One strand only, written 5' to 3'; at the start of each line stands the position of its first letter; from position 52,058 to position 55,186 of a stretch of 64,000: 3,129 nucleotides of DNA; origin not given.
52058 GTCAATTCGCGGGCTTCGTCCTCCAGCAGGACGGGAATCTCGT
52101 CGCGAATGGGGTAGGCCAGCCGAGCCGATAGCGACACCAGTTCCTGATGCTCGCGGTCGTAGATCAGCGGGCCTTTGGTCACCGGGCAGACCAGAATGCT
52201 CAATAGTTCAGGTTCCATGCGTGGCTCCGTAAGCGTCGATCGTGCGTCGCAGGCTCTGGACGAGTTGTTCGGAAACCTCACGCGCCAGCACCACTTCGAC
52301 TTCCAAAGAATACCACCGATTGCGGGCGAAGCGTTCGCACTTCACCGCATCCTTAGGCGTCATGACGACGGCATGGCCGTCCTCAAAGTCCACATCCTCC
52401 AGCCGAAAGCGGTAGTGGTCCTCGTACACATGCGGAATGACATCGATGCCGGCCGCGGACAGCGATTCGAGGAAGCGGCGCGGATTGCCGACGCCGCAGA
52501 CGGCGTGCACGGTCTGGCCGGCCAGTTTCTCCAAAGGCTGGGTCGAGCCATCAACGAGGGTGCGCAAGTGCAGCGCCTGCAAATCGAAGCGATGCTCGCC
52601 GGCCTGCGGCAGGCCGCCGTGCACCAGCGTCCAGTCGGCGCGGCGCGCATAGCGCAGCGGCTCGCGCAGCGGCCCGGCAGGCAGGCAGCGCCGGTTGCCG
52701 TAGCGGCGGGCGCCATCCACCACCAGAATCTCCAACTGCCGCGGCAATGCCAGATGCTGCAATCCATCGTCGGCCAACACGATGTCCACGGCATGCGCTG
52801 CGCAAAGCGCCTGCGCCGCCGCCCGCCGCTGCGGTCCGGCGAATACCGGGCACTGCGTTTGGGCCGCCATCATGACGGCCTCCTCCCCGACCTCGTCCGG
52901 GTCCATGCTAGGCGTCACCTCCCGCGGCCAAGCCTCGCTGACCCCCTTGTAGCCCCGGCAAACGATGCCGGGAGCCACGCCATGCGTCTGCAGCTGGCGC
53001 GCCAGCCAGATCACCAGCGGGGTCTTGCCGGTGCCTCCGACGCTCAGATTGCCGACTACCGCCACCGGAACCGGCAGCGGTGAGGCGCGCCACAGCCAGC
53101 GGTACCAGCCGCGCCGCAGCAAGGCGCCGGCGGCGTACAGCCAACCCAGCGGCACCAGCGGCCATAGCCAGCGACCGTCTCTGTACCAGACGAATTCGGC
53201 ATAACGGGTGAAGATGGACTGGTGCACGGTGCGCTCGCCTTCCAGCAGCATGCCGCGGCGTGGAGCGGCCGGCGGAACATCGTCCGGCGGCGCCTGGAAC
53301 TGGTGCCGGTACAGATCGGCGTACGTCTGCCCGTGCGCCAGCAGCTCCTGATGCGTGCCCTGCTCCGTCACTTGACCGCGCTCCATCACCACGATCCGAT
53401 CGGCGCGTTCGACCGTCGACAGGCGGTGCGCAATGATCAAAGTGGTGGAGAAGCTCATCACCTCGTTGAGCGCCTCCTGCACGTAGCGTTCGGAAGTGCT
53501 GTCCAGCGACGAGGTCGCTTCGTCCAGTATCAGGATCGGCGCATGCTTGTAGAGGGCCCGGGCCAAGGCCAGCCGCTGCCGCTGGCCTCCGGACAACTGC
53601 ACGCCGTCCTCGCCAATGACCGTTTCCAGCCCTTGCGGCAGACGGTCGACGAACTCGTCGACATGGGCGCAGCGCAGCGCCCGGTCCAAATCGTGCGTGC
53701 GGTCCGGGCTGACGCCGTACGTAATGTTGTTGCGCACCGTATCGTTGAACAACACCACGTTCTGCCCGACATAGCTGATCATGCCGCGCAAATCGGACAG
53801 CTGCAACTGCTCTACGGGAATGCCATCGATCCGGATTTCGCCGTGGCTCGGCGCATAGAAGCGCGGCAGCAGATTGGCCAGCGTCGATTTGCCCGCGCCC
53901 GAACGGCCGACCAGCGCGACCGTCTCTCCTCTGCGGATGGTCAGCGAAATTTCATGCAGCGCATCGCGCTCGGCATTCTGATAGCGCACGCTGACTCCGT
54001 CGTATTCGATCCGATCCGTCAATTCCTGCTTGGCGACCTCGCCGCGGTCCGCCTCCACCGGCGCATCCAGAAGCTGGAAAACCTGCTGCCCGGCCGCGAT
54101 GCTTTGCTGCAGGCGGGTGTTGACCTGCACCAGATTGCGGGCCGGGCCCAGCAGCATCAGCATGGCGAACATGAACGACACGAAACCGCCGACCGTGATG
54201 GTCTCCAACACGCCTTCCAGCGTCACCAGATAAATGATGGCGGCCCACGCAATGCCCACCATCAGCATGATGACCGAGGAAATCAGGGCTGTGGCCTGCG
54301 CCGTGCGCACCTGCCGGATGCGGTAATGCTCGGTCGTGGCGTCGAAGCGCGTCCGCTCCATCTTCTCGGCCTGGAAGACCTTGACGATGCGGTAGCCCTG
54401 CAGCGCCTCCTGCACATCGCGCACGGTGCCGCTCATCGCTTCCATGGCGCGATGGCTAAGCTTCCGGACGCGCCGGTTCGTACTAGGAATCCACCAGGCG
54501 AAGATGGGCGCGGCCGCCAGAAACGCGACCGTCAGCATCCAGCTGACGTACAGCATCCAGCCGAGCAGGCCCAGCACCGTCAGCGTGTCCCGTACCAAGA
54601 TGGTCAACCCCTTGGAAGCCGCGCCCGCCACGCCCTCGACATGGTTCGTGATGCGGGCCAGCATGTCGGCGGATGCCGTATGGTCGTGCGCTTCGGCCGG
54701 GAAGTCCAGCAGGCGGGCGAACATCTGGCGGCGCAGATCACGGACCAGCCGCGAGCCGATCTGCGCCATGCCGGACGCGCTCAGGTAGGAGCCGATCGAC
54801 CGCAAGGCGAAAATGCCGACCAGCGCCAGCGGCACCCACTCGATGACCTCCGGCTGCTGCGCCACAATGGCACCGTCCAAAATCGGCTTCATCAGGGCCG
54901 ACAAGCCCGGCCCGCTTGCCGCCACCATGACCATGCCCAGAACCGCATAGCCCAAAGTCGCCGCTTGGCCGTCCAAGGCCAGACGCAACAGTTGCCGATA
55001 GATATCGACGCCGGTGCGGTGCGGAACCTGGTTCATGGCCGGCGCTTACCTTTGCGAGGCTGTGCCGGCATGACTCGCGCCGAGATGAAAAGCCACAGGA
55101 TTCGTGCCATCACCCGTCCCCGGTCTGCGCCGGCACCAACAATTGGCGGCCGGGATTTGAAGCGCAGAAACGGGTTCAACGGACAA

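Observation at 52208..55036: MsbA-LpxK fusion: lipid A flippase and lipid A 4'-kinase in one polypeptide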

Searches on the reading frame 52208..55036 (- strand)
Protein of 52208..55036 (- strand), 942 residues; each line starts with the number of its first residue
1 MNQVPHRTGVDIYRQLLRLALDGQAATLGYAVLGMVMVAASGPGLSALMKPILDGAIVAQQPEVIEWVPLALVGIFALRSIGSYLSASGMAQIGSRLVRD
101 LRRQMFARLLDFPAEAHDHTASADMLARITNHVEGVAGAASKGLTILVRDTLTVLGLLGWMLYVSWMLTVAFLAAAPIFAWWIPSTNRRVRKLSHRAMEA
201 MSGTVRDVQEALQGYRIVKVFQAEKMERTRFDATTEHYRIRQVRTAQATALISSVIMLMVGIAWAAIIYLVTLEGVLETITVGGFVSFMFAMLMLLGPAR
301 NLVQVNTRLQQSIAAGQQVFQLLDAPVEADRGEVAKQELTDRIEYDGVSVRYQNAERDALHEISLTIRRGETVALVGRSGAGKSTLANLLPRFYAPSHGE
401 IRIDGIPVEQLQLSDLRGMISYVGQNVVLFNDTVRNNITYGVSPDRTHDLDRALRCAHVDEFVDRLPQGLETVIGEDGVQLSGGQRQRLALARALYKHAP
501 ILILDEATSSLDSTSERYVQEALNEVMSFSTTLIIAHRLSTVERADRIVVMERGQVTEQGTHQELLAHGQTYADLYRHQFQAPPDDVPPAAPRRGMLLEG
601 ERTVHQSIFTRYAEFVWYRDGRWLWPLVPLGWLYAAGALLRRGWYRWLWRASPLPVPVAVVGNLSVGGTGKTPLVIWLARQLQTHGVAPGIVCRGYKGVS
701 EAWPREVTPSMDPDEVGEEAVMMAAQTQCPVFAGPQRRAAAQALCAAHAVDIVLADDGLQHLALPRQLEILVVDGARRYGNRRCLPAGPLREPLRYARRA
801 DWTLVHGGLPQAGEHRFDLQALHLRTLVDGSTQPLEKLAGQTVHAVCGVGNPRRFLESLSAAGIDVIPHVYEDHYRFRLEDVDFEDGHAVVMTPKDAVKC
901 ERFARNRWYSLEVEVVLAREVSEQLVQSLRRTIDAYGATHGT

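Call 3: search_protein_families(library=pfam, proteins=[window:52208-55036:-])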
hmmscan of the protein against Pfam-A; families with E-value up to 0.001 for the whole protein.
window:52208-55036:- (942 aa): 7 families
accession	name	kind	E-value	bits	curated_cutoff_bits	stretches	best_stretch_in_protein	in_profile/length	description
PF02606.20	LpxK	-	3e-95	319.5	27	1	624-929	2-327/328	Tetraacyldisaccharide-1-P 4'-kinase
PF00664.28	ABC_membrane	-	3.1e-41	142.3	28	1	30-298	3-273/274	ABC transporter transmembrane region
PF00005.33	ABC_tran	-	2.8e-34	119.1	25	1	360-509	1-137/137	ABC transporter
PF02463.25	SMC_N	-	1.4e-08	34.9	40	1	368-553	135-213/220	RecF/RecN/SMC N terminal domain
PF03193.22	RsgA_GTPase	-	2e-05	24.9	30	1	336-391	72-127/174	RsgA GTPase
PF13401.12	AAA_22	-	6e-05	23.8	27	0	373-530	8-108/130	AAA domain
PF13191.12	AAA_16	-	0.00011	23.2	32.6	1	355-522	7-155/167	AAA ATPase domain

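Call 4: search_protein_families(library=ncbifam, proteins=[window:52208-55036:-])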
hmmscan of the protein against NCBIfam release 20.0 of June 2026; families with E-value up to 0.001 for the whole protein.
window:52208-55036:- (942 aa): 190 families (the best 25 are shown)
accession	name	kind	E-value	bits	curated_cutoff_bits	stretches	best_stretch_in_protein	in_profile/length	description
TIGR02203.1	MsbA_lipidA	equivalog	1.3e-192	641.3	602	1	26-581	14-571/572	lipid A export permease/ATP-binding protein MsbA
NF008381.0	PRK11176.1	equivalog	1.6e-155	518.8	867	1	23-581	22-581/582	lipid A ABC transporter ATP-binding protein/permease MsbA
TIGR02204.1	MsbA_rel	hypoth_equivalog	3.5e-127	425.5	780.4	1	30-580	22-576/576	ABC transporter, permease/ATP-binding protein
NF045513.1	HepA_fam_ABC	equivalog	1.8e-114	383.4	725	1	71-571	100-601/610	heterocyst formation ABC transporter subunit HepA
TIGR00958.1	3a01208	subfamily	2.4e-105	353.4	874.6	1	75-575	209-710/711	antigen peptide transporter 2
NF052233.1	CphA_assoc_ABC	equivalog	8e-96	322.1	880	1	86-582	250-746/766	cyanophycin metabolism-associated ABC transporter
NF010178.0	PRK13657.1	equivalog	1.8e-94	317.3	733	1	34-584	27-575/588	glucan ABC transporter ATP-binding protein/ permease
TIGR01846.1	type_I_sec_HlyB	subfamily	1.1e-93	314.8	725.55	1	48-579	161-692/694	type I secretion system permease/ATPase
TIGR03375.1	type_I_sec_LssB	subfamily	5.1e-92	309.3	693.1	1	92-568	215-691/696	type I secretion system permease/ATPase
TIGR03796.1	NHLM_micro_ABC1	equivalog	9.2e-89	298.5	853.3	1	17-576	145-709/710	NHLP family bacteriocin export ABC transporter peptidase/permease/ATPase subunit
TIGR02857.1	CydD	equivalog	4.4e-86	289.9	435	1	46-551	23-529/529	thiol reductant ABC exporter subunit CydD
TIGR01193.1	bacteriocin_ABC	subfamily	1.2e-83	281.9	523.85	1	48-577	178-707/708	peptide cleavage/export ABC transporter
NF008364.0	PRK11160.1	equivalog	3.7e-83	280.1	630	1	79-578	73-574/575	heme ABC transporter ATP-binding protein/permease CydC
TIGR03797.1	NHLM_micro_ABC2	equivalog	2.4e-82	277.5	709.4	1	14-579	124-685/686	NHLP bacteriocin export ABC transporter permease/ATPase subunit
NF008055.0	PRK10789.1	equivalog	9.9e-82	275.2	845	1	95-583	86-576/590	SmdA family multidrug ABC transporter permease/ATP-binding protein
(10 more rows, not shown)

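Call 6: find_homologous_proteins(query=window:52208-55036:-, region=575-942)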
Query window:52208-55036:-, residues 575-942 (368 aa): 1434 proteins with E <= 0.001 among 8000 candidates; the best 120 are listed.
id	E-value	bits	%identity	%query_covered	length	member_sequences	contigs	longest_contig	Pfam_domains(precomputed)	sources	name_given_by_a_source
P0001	5.5e-251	850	100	100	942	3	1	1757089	PF02606.21,PF00005.34,PF03193.23,PF02463.26,PF00664.29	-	-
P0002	4.7e-166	571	69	97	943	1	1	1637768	PF02606.21,PF00005.34,PF02463.26,PF00664.29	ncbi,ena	-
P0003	2.9e-161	555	68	98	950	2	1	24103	PF02606.21,PF00005.34,PF02463.26,PF00664.29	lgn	-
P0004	1.7e-160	552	68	98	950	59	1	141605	PF02606.21,PF00005.34,PF02463.26,PF00664.29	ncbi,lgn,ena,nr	ncbi:MAG: lipid A export permease/ATP-binding protein MsbA [Gammaproteobacteria bacterium]|nr:lipid 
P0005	9.2e-160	550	68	98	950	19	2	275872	PF02606.21,PF00005.34,PF02463.26,PF00664.29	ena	-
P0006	1.0e-159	550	68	98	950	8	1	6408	PF02606.21,PF00005.34,PF02463.26,PF00664.29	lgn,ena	-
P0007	9.2e-159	547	69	98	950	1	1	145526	PF02606.21,PF00005.34,PF02463.26,PF00664.29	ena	-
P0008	9.3e-159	547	67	99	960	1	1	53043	PF02606.21,PF00005.34,PF02463.26,PF00664.29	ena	-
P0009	2.1e-157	542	65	98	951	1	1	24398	PF02606.21,PF00005.34,PF02463.26,PF00664.29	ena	-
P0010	3.1e-156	538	65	100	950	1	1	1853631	PF02606.21,PF00005.34,PF02463.26,PF00664.29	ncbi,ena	-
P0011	4.6e-156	538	67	98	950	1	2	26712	PF02606.21,PF00005.34,PF02463.26,PF00664.29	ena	-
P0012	3.8e-154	531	65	98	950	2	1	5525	PF02606.21,PF00005.34,PF02463.26,PF00664.29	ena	-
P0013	6.1e-154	531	66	98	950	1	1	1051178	PF02606.21,PF00005.34,PF02463.26,PF00664.29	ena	-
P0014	1.6e-151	523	66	98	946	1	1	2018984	PF02606.21,PF00005.34,PF02463.26,PF00664.29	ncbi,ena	-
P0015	4.0e-142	492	61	99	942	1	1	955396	PF02606.21,PF00005.34,PF02463.26,PF00664.29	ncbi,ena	-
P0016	8.2e-140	484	57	99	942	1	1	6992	PF02606.21,PF00005.34,PF02463.26,PF00664.29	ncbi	-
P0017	4.3e-138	479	57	99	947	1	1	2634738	PF02606.21,PF00005.34,PF02463.26,PF00664.29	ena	-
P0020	3.1e-127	443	57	98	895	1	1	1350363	PF02606.21,PF00005.34,PF02463.26,PF00664.29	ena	-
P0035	6.0e-72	261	46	84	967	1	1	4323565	PF02606.21,PF00005.34,PF02463.26,PF00664.29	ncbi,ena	-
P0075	6.7e-67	244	43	88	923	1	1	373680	PF02606.21,PF00005.34,PF00664.29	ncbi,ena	-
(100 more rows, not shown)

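Call 13: find_related_loci(query=A1, collection=genome_contigs, flank=3000)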
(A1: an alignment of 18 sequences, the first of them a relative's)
Query A1 (942 aa) in genome_contigs; peptide patterns used: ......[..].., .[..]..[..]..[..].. (x = any residue, [..] = any of these).
600 stretches matched a pattern (row limit reached: there are more); 599 encode a relative of the query (tblastn E <= 1e-3); the best 80 are kept; 80 distinct loci.
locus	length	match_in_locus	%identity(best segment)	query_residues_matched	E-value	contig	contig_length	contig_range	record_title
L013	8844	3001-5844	40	1-927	0e+0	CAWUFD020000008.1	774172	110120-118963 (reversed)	MAG: Pseudomonadales bacterium isolate a5b09183-038c-4ea7-a571-1a67d60ba8fc genome assembly, contig: contig_8, whole gen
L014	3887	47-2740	38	12-927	0e+0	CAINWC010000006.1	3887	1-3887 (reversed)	MAG: uncultured proteobacterium isolate VK_bin-2283 genome assembly, contig: bin-2283:006/445, whole genome shotgun sequ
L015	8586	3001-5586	38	31-913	0e+0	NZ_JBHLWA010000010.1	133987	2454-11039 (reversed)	Gallibacterium melopsittaci strain CCM 7538 platanus_K_default_10, whole genome shotgun sequence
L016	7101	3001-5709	36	12-931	0e+0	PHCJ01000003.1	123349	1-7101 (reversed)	MAG: Betaproteobacteria bacterium HGW-Betaproteobacteria-22 08E140C01_10kDa_scaffold_55, whole genome shotgun sequence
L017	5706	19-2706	36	31-934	1e-179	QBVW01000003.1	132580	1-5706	SAR86 cluster bacterium AG-313-D11 Ga0172192_103, whole genome shotgun sequence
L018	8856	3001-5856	36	4-919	7e-172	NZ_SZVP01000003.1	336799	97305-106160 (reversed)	Colwellia ponticola strain OISW-25 contig3, whole genome shotgun sequence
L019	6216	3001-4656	46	31-581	1e-146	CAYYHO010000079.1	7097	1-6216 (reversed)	MAG TPA_asm: uncultured Methyloversatilis sp. isolate SRP257756_co1_6 genome assembly, contig: NODE_9857_length_7097_cov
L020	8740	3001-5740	42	8-929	0e+0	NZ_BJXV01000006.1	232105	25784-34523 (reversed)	Halovibrio variabilis strain NBRC 102410 sequence06, whole genome shotgun sequence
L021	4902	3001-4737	43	2-580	2e-142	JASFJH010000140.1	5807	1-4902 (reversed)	MAG: Granulosicoccaceae bacterium isolate D0608S40metaG_Bin_225 D0608S40metaG_FD_scaffold_2161_c1, whole genome shotgun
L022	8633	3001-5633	43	31-914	0e+0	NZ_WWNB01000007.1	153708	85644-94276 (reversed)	Halomonas salinarum strain G5-11 Scaffold7, whole genome shotgun sequence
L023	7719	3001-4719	39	6-580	5e-133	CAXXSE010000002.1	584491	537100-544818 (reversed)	MAG: Methylococcales bacterium isolate 6b98c4a4-d9d8-4516-b822-97e2a8b70ebf genome assembly, contig: contig_2, whole gen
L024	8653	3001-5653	41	31-914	2e-175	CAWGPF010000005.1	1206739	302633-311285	MAG: uncultured proteobacterium isolate MFD05512.bin.1.63 genome assembly, contig: contig_800, whole genome shotgun sequ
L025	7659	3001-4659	41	31-581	9e-126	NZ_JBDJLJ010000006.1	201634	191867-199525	Achromobacter spanius strain TWI931 contig00006, whole genome shotgun sequence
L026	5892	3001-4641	41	32-576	2e-123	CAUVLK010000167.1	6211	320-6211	MAG TPA_asm: uncultured Lautropia sp. isolate ERR10083860_bin.3_MetaWRAP_v1.3_MAG genome assembly, contig: ERZ19590585.5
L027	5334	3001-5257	40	31-807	5e-122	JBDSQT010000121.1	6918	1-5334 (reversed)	MAG: Paraperlucidibaca sp. isolate cluster1_bin.494 k127_13275572, whole genome shotgun sequence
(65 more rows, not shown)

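Call 18: list_cluster_members(proteins=[P0002, P0004, P0010, P0014, P0015, P0016, P0017, P0020, P0035, P0075])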
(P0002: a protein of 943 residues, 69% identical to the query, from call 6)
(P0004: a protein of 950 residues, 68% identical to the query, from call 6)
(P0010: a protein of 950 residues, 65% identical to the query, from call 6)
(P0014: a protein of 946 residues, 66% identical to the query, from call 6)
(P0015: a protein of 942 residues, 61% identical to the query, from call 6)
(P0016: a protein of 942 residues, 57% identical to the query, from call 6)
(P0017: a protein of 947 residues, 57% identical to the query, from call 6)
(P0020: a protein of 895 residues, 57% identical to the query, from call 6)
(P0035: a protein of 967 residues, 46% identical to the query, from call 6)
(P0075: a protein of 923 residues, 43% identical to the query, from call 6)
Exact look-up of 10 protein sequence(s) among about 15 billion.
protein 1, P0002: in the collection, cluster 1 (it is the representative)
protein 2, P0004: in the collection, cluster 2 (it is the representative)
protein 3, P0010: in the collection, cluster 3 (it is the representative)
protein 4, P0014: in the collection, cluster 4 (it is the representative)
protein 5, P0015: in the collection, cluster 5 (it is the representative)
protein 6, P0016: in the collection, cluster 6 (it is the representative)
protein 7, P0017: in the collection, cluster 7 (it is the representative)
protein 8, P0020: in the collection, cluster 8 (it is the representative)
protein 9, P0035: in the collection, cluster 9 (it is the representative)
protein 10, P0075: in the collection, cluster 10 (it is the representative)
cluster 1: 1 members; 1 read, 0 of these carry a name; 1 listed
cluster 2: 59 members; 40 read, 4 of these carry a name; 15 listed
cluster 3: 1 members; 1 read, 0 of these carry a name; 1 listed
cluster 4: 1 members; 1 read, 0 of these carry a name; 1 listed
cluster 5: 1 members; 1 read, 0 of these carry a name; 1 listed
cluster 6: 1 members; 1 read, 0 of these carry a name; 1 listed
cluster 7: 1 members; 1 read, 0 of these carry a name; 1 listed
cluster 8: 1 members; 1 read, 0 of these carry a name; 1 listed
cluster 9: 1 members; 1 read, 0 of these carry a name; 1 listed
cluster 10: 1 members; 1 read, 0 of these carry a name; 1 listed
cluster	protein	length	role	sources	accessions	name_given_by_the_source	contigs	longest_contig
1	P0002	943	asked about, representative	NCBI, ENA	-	-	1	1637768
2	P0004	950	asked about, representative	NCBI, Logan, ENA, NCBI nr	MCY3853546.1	MAG: lipid A export permease/ATP-binding protein MsbA [Gammaproteobacteria bacterium] | lipid A export permease/ATP-binding protein MsbA [Gammaproteobacteria bacterium]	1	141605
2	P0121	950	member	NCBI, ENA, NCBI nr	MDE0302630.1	MAG: lipid A export permease/ATP-binding protein MsbA [Gammaproteobacteria bacterium] | lipid A export permease/ATP-binding protein MsbA [Gammaproteobacteria bacterium]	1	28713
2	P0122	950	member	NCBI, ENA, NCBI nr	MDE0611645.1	MAG: lipid A export permease/ATP-binding protein MsbA [Gammaproteobacteria bacterium] | lipid A export permease/ATP-binding protein MsbA [Gammaproteobacteria bacterium]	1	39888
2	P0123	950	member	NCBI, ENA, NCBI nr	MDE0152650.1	MAG: lipid A export permease/ATP-binding protein MsbA [Gammaproteobacteria bacterium] | lipid A export permease/ATP-binding protein MsbA [Gammaproteobacteria bacterium]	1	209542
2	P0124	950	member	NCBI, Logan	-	-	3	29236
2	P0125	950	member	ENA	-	-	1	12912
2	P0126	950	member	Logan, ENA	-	-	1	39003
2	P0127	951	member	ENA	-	-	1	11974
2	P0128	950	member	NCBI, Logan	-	-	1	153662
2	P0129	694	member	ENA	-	-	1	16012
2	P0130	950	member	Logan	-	-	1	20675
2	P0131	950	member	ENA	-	-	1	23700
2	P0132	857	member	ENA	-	-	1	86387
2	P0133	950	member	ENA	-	-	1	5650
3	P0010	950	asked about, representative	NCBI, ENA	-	-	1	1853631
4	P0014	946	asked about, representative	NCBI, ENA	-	-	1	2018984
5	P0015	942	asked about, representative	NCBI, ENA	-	-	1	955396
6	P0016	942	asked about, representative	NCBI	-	-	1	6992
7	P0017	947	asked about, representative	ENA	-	-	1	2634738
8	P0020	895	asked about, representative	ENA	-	-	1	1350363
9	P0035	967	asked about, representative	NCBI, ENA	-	-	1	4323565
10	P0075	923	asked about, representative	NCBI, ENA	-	-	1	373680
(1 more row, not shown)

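Call 41: predict_structure(alignment_id=A2)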
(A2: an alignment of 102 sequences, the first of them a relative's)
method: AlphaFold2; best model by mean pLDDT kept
length: 942 residues; sequences in the alignment: 102
mean_pLDDT: 88.0   pTM: 0.60
mean pLDDT of the five models: 88.0, 87.6, 87.5, 85.0, 84.4
residues with pLDDT >= 90: 494; 70-90: 407; 50-70: 30; < 50: 11
segments of 3 or more residues with pLDDT < 50: 582-590
pLDDT, mean of each block of 10 residues (from residue 1): 67 85 92 96 92 83 87 94 94 89 86 75 67 80 89 95 93 86 79 78 75 78 87 87 84 84 87 83 90 89 83 82 85 93 97 88 96 92 92 92 96 93 77 89 75 92 92 86 88 92 77 83 90 84 91 94 92 80 41 77 90 87 87 90 84 91 86 97 97 93 95 95 96 95 97 90 90 91 82 87 94 95 95 94 95 92 95 94 94 96 95 96 97 90 62
secondary structure, 60 per line:
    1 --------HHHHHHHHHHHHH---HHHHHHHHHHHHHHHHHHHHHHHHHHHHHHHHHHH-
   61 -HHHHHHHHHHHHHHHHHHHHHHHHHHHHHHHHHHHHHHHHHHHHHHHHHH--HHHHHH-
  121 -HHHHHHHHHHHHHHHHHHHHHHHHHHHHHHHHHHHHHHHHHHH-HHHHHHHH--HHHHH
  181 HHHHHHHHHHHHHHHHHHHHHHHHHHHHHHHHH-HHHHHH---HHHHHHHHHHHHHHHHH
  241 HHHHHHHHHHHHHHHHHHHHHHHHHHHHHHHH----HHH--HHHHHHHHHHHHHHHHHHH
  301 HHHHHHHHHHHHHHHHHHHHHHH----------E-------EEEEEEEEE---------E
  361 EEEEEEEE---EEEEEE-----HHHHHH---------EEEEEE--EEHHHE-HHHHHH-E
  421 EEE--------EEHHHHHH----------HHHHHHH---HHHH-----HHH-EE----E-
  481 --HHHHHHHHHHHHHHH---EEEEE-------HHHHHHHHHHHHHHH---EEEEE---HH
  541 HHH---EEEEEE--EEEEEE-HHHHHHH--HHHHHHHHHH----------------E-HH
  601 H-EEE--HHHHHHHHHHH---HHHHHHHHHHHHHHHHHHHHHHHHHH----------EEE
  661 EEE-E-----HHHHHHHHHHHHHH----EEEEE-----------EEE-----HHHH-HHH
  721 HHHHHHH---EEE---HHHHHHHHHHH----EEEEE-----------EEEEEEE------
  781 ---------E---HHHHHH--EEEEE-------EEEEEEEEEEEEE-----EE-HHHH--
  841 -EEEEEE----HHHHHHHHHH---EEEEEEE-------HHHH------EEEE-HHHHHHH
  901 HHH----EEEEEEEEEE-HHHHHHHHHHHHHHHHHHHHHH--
elements in order (helices of 4 or more, strands of 3 or more residues): H9-21 H25-59 H62-111 H114-119 H122-164 H166-173 H176-213 H215-220 H224-272 H282-323 E342-350 E360-368 E372-377 H383-388 E398-403 H413-418 E420-423 H434-439 H450-456 H460-463 H483-497 E501-505 H513-527 E531-535 H539-543 E547-552 E555-560 H562-568 H571-580 E603-605 H608-618 H622-647 E658-663 H671-684 E689-693 E705-707 H713-716 H718-727 E731-733 H737-747 E752-756 E768-774 H794-799 E802-806 E814-826 H835-838 E842-847 H852-861 E865-871 H879-882 E889-892 H894-903 E908-917 H919-940

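Call 46: fold_search(model_id=the predicted structure, library=pdb)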
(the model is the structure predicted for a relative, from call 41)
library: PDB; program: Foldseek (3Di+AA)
matches with E <= 10: 1563; with E <= 0.001: 1210
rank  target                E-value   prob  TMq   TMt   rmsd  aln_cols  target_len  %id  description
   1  9bd6_A                6.4e-47  1.00  0.55  0.88   3.5       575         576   40  PaMsbA in an occluded, outward conformation (released 2025-09-03)
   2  8tso_A                1.5e-46  1.00  0.55  0.88   4.1       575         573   37  KDL bound, nucleotide-free MsbA in open, outward-facing conformation (released 2024-06-19)
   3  9bd7_A                6.0e-46  1.00  0.53  0.86   4.7       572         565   40  PaMsbA in an open, outward conformation (released 2025-09-03)
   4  9csi                  7.6e-46  1.00  0.57  0.92   3.0       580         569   40  A. baumannii MsbA Bound to Cerastecin Compound 5 (released 2024-09-04)
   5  7ph3_A                3.3e-45  1.00  0.57  0.92   2.9       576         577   37  AMP-PNP bound nanodisc reconstituted MsbA with nanobodies, spin-labeled at position A60C (released 2022-08-24)
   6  7bcw_A                1.4e-44  1.00  0.57  0.91   2.9       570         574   37  Structure of MsbA in Salipro with ADP vanadate (released 2022-01-12)
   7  8dmo_A                3.5e-44  1.00  0.48  0.75  13.6       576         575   37  Structure of open, inward-facing MsbA from E. coli (released 2022-12-14)
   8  6bpl_A                5.2e-44  1.00  0.54  0.85   4.6       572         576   37  E. coli MsbA in complex with LPS and inhibitor G907 (released 2018-05-02)
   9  7sel_A                8.8e-44  1.00  0.54  0.85   4.6       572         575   37  E. coli MsbA in complex with LPS and inhibitor G7090 (compound 3) (released 2022-03-09)
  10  6o30_A                1.1e-43  1.00  0.48  0.77  12.2       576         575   37  Lipid A transporter MsbA from Salmonella typhimurium (released 2019-06-12)
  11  6bpl_B                1.1e-43  1.00  0.51  0.79   5.2       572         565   37  E. coli MsbA in complex with LPS and inhibitor G907 (released 2018-05-02)
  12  6bl6_A                1.8e-43  1.00  0.48  0.77  12.2       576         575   37  Crystallization of lipid A transporter MsbA from Salmonella typhimurium (released 2019-01-09)
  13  6bpp_B                3.8e-43  1.00  0.52  0.83   4.6       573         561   37  E. coli MsbA in complex with LPS and inhibitor G092 (released 2018-05-02)
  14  8dmm_A                4.2e-43  1.00  0.55  0.87   4.0       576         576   38  Structure of the vanadate-trapped MsbA bound to KDL (released 2022-12-14)
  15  8gk7_A                4.1e-42  1.00  0.57  0.93   2.6       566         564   40  MsbA bound to cerastecin C (released 2024-04-24)
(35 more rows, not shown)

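Call 47: find_encoding_contigs(protein=P0010, flank=4000, max_places=2)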
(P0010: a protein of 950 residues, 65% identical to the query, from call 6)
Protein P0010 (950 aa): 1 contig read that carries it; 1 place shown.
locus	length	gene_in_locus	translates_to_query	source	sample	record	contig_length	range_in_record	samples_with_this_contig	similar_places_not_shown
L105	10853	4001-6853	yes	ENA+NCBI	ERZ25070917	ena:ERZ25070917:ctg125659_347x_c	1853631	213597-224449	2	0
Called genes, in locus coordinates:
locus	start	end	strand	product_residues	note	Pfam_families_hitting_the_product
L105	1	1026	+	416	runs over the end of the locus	PF12704:MacB_PCD, PF02687:FtsX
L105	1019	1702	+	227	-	PF00005:ABC_tran, PF13304:AAA_21 (weak)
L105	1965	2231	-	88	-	PF09954:DUF2188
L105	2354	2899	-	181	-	PF09835:DUF2062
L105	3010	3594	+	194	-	PF01618:MotA_ExbB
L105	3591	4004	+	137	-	PF02472:ExbD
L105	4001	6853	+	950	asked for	PF00664:ABC_membrane, PF00005:ABC_tran, PF02463:SMC_N, PF02606:LpxK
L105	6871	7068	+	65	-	PF03966:Trm112p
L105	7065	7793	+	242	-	PF02348:CTP_transf_3, PF12804:NTP_transf_3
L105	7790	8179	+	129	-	PF01903:CbiX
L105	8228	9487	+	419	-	PF00464:SHMT, PF00155:Aminotran_1_2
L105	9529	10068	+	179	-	PF22811:Zn_ribbon_NrdR, PF03477:ATP-cone (weak)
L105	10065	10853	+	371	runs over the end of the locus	PF00383:dCMP_cyt_deam_1, PF14437:MafB19-deam, PF01872:RibD_C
